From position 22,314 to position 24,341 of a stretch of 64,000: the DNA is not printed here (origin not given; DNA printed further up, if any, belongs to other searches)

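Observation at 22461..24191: Sigma54 enhancer-binding protein with an ArsC/LMW-PTP-like N-terminal domain and a Cys4 PAS domain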

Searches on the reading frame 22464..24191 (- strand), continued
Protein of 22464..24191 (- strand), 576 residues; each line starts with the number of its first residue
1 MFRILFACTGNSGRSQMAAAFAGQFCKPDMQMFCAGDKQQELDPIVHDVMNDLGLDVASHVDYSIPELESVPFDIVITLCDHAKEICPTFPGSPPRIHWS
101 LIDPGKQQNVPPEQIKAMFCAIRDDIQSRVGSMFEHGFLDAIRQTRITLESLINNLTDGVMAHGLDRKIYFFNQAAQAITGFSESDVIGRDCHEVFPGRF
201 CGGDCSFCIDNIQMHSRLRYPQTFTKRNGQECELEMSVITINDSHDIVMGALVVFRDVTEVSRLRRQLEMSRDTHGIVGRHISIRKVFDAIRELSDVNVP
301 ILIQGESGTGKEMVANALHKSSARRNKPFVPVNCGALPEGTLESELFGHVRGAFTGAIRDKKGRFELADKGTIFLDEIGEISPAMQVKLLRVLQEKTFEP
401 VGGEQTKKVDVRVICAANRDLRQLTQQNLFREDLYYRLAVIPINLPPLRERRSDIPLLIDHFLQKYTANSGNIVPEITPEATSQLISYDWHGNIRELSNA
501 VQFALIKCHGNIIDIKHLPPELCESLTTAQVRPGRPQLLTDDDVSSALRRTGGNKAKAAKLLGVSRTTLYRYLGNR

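Call 15: find_encoding_contigs(protein=P0003, flank=8000, max_places=2)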
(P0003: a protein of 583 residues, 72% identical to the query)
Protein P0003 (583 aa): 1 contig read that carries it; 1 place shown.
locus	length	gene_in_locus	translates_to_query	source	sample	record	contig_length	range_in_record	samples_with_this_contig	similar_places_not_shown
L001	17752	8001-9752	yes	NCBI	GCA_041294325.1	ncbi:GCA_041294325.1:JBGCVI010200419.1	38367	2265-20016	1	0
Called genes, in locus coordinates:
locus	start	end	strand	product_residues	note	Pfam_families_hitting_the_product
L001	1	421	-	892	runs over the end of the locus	PF13620:CarboxypepD_reg (weak), PF18962:Por_Secre_tail (weak)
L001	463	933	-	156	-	PF02367:TsaE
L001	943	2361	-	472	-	-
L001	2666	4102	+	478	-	PF18962:Por_Secre_tail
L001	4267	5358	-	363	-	PF03193:RsgA_GTPase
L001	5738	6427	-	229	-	PF13641:Glyco_tranf_2_3 (weak), PF00535:Glycos_transf_2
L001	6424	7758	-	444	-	PF00070:Pyr_redox (faint), PF00890:FAD_binding_2 (faint), PF01134:GIDA (faint), PF01266:DAO, PF07992:Pyr_redox_2 (weak), PF12831:FAD_oxidored (weak), PF13450:NAD_binding_8, PF01593:Amino_oxidase, +1 more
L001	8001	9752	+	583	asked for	PF01451:LMWPc, PF00989:PAS, PF08448:PAS_4, PF13426:PAS_9, PF00158:Sigma54_activat, PF14532:Sigma54_activ_2, PF07728:AAA_5, PF25601:AAA_lid_14, +4 more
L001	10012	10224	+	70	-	-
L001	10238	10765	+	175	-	PF01661:Macro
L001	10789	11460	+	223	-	-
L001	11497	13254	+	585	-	PF13187:Fer4_9 (faint), PF13183:Fer4_8, PF13534:Fer4_17, PF02754:CCG, PF00072:Response_reg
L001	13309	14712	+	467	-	PF08448:PAS_4, PF13188:PAS_8 (faint), PF13426:PAS_9, PF13596:PAS_10 (faint), PF00989:PAS (weak), PF08448:PAS_4, PF13426:PAS_9 (weak), PF02518:HATPase_c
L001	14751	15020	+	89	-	-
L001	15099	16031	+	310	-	PF13620:CarboxypepD_reg, PF13715:CarbopepD_reg_2, PF18962:Por_Secre_tail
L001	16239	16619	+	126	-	PF00072:Response_reg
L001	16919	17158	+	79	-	PF01106:NifU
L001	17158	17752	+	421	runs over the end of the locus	PF13527:Acetyltransf_9, PF00583:Acetyltransf_1 (weak), PF17668:Acetyltransf_17, PF13530:SCP2_2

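Call 16: find_encoding_contigs(protein=P0023, flank=8000, max_places=2)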
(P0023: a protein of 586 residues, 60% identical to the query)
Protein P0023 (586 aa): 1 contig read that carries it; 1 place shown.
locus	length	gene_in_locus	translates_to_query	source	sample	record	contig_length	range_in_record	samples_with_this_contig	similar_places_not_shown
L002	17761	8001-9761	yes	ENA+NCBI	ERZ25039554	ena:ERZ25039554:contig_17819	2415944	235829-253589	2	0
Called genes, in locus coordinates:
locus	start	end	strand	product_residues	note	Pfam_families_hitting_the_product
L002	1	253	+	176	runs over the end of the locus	PF00383:dCMP_cyt_deam_1, PF14437:MafB19-deam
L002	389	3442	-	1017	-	PF00246:Peptidase_M14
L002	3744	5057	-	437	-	PF00037:Fer4 (faint), PF12837:Fer4_6 (faint), PF12838:Fer4_7, PF13187:Fer4_9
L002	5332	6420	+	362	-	PF01594:AI-2E_transport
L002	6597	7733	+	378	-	PF02276:CytoC_RC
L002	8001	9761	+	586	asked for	PF01451:LMWPc, PF00989:PAS, PF08448:PAS_4, PF13426:PAS_9, PF00158:Sigma54_activat, PF14532:Sigma54_activ_2, PF07728:AAA_5 (weak), PF25601:AAA_lid_14, +1 more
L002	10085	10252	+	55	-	-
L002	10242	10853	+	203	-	PF01661:Macro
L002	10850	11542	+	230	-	-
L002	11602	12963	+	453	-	PF13183:Fer4_8, PF13534:Fer4_17 (weak), PF02754:CCG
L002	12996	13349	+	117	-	PF00072:Response_reg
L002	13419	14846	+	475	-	PF00989:PAS (faint), PF08448:PAS_4, PF13188:PAS_8 (faint), PF13426:PAS_9 (weak), PF08448:PAS_4, PF02518:HATPase_c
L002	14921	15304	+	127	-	PF00072:Response_reg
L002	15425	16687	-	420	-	PF05201:GlutR_N, PF01488:Shikimate_DH, PF00745:GlutR_dimer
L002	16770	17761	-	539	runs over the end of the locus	PF13183:Fer4_8, PF02754:CCG (weak)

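Call 17: find_encoding_contigs(protein=P0043, flank=8000, max_places=1)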
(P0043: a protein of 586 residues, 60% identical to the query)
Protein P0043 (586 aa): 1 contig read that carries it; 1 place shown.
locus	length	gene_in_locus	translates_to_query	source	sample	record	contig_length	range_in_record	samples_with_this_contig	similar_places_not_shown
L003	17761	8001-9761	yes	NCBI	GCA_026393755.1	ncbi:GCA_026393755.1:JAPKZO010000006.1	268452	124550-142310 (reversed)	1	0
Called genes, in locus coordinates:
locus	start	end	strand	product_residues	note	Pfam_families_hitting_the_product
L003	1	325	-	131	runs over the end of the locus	PF00072:Response_reg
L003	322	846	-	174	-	PF00072:Response_reg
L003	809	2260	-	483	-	PF08448:PAS_4, PF13188:PAS_8 (faint), PF13426:PAS_9 (weak), PF00989:PAS (faint), PF02518:HATPase_c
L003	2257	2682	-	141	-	PF08448:PAS_4, PF13426:PAS_9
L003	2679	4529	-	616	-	PF03916:NrfD, PF14522:Cytochrome_C7 (faint), PF02085:Cytochrom_CIII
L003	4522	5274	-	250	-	PF00037:Fer4 (faint), PF12797:Fer4_2 (faint), PF14697:Fer4_21 (faint), PF13237:Fer4_10 (weak), PF13247:Fer4_11, PF12838:Fer4_7, PF12837:Fer4_6 (weak), PF13187:Fer4_9 (weak)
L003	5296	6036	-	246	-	-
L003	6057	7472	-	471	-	PF13183:Fer4_8 (weak), PF02754:CCG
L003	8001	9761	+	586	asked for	PF01451:LMWPc, PF00989:PAS, PF08448:PAS_4, PF13426:PAS_9, PF00158:Sigma54_activat, PF14532:Sigma54_activ_2, PF07728:AAA_5, PF25601:AAA_lid_14, +2 more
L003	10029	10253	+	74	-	-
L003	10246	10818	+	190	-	PF01661:Macro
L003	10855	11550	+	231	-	-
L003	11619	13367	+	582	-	PF12838:Fer4_7 (weak), PF13183:Fer4_8, PF13237:Fer4_10 (faint), PF13534:Fer4_17, PF02754:CCG, PF00072:Response_reg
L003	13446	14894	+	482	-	PF00989:PAS (faint), PF08448:PAS_4, PF13426:PAS_9, PF08448:PAS_4, PF02518:HATPase_c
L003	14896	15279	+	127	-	PF00072:Response_reg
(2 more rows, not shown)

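Call 18: find_encoding_contigs(protein=P0025, flank=8000, max_places=1)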
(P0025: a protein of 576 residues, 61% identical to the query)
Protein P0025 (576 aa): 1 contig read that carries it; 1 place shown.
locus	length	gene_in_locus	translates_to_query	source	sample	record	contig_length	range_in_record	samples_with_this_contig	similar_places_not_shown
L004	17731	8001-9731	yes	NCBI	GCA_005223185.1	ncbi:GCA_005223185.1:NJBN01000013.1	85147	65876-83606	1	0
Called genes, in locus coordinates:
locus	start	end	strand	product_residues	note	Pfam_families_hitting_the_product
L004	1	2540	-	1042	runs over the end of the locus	PF13485:Peptidase_MA_2, PF00930:DPPIV_N (faint), PF26549:Tricorn_N (weak), PF07676:PD40 (weak), PF26550:Tricorn_2nd, PF26549:Tricorn_N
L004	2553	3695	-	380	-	PF01578:Cytochrom_C_asm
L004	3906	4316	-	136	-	PF01894:YjbQ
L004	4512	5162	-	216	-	PF01048:PNP_UDP_1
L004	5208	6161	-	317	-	PF04015:DUF362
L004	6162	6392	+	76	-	-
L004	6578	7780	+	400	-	PF13860:FlgD_ig (weak), PF18962:Por_Secre_tail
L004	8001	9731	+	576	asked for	PF01451:LMWPc, PF00989:PAS, PF08448:PAS_4, PF13426:PAS_9, PF00158:Sigma54_activat, PF14532:Sigma54_activ_2, PF07728:AAA_5, PF25601:AAA_lid_14, +3 more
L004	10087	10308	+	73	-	-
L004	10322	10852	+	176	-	PF01661:Macro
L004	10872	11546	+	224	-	-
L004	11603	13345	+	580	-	PF13183:Fer4_8, PF02754:CCG, PF00072:Response_reg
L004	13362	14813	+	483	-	PF00989:PAS (faint), PF08448:PAS_4, PF13426:PAS_9, PF13596:PAS_10 (faint), PF08448:PAS_4, PF13426:PAS_9 (weak), PF02518:HATPase_c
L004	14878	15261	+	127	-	PF00072:Response_reg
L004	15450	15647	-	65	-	-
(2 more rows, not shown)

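Call 19: find_encoding_contigs(protein=P0118, flank=8000, max_places=1)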
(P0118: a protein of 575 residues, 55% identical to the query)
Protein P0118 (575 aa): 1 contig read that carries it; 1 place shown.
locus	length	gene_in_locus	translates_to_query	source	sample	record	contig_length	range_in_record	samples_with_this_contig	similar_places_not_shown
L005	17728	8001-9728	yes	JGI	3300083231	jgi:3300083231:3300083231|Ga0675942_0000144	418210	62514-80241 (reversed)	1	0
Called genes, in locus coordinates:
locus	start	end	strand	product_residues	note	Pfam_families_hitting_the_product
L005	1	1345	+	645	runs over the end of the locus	PF00989:PAS (weak), PF13426:PAS_9 (faint), PF13581:HATPase_c_2 (faint), PF02518:HATPase_c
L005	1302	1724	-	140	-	PF02082:Rrf2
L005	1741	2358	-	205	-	-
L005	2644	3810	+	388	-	-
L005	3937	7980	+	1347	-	PF13205:Big_5 (weak), PF00082:Peptidase_S8 (weak), PF01839:FG-GAP (faint), PF13517:FG-GAP_3 (weak)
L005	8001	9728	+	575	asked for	PF01451:LMWPc, PF00989:PAS, PF08448:PAS_4, PF13426:PAS_9, PF00158:Sigma54_activat, PF14532:Sigma54_activ_2, PF07728:AAA_5, PF25601:AAA_lid_14, +3 more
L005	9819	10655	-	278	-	-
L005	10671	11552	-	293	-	PF04343:DUF488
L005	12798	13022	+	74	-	-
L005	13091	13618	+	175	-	PF01661:Macro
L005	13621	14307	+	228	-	-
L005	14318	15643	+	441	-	PF13187:Fer4_9 (faint), PF13183:Fer4_8, PF13534:Fer4_17 (weak), PF02754:CCG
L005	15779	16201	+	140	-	PF00072:Response_reg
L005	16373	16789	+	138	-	PF00072:Response_reg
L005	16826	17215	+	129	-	PF00072:Response_reg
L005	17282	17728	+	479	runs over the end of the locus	PF00989:PAS (weak), PF08448:PAS_4, PF13188:PAS_8 (faint), PF13426:PAS_9, PF08448:PAS_4, PF13426:PAS_9, PF02518:HATPase_c, PF14501:HATPase_c_5 (weak)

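Call 41: predict_structure(alignment_id=A1)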
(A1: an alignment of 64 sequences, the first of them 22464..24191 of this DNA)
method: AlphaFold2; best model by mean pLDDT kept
length: 576 residues; sequences in the alignment: 64
mean_pLDDT: 77.0   pTM: 0.42
mean pLDDT of the five models: 77.0, 72.5, 70.7, 67.1, 65.1
residues with pLDDT >= 90: 98; 70-90: 331; 50-70: 103; < 50: 44
segments of 3 or more residues with pLDDT < 50: 204-206, 209-212, 267-274, 348-365, 526-535
pLDDT, mean of each block of 10 residues (from residue 1): 91 93 88 92 92 91 89 91 82 84 84 89 94 86 79 76 83 89 86 76 50 64 84 85 75 84 55 49 76 78 77 83 80 68 51 40 50 78 69 65 61 74 67 57 78 84 77 78 88 80 88 89 57 56 90 84 83 83
secondary structure, 60 per line:
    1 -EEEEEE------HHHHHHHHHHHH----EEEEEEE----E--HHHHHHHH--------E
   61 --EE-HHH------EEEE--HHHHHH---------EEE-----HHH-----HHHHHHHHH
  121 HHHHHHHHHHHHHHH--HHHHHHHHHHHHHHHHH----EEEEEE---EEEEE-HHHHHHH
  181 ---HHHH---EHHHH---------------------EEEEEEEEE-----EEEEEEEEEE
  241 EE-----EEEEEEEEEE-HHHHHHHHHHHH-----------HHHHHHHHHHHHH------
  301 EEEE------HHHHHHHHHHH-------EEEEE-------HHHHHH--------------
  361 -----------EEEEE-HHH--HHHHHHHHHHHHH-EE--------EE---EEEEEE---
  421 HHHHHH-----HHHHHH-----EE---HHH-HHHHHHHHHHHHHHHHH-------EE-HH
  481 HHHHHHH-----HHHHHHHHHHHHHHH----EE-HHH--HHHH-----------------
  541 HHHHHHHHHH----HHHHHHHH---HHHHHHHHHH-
elements in order: E2-7 H14-25 E30-36 H44-51 E75-78 H81-86 E96-98 H112-135 H138-154 E159-164 E168-172 H174-180 H184-187 H192-195 E217-225 E231-242 E248-257 H259-270 H282-294 E301-304 H311-321 E329-333 H341-346 E372-376 H383-395 E412-417 H421-426 H432-437 H452-468 H479-487 H493-507 H520-523 H541-550 H555-562 H566-575

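Call 82: find_encoding_contigs(protein=P0002, flank=3000, max_places=1)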
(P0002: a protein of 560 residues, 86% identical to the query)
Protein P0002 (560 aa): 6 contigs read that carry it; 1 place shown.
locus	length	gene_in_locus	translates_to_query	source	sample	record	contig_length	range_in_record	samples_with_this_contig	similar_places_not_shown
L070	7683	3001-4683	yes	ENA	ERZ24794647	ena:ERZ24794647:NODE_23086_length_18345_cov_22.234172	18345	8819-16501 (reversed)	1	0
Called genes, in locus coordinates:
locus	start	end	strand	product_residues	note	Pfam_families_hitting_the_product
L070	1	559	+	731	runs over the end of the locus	PF00989:PAS, PF08448:PAS_4, PF13426:PAS_9, PF00989:PAS, PF13426:PAS_9, PF00989:PAS (weak), PF08448:PAS_4, PF02518:HATPase_c, +3 more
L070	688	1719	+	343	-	PF00005:ABC_tran, PF13304:AAA_21 (faint), PF08352:oligo_HPY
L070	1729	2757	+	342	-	PF00005:ABC_tran, PF13304:AAA_21 (faint), PF08352:oligo_HPY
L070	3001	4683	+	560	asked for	PF00989:PAS, PF08448:PAS_4, PF13426:PAS_9, PF00158:Sigma54_activat, PF14532:Sigma54_activ_2, PF07728:AAA_5, PF25601:AAA_lid_14, PF02954:HTH_8, +4 more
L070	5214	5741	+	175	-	PF01661:Macro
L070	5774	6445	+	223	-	-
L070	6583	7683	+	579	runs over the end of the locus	PF13187:Fer4_9 (faint), PF13183:Fer4_8, PF13534:Fer4_17, PF02754:CCG, PF00072:Response_reg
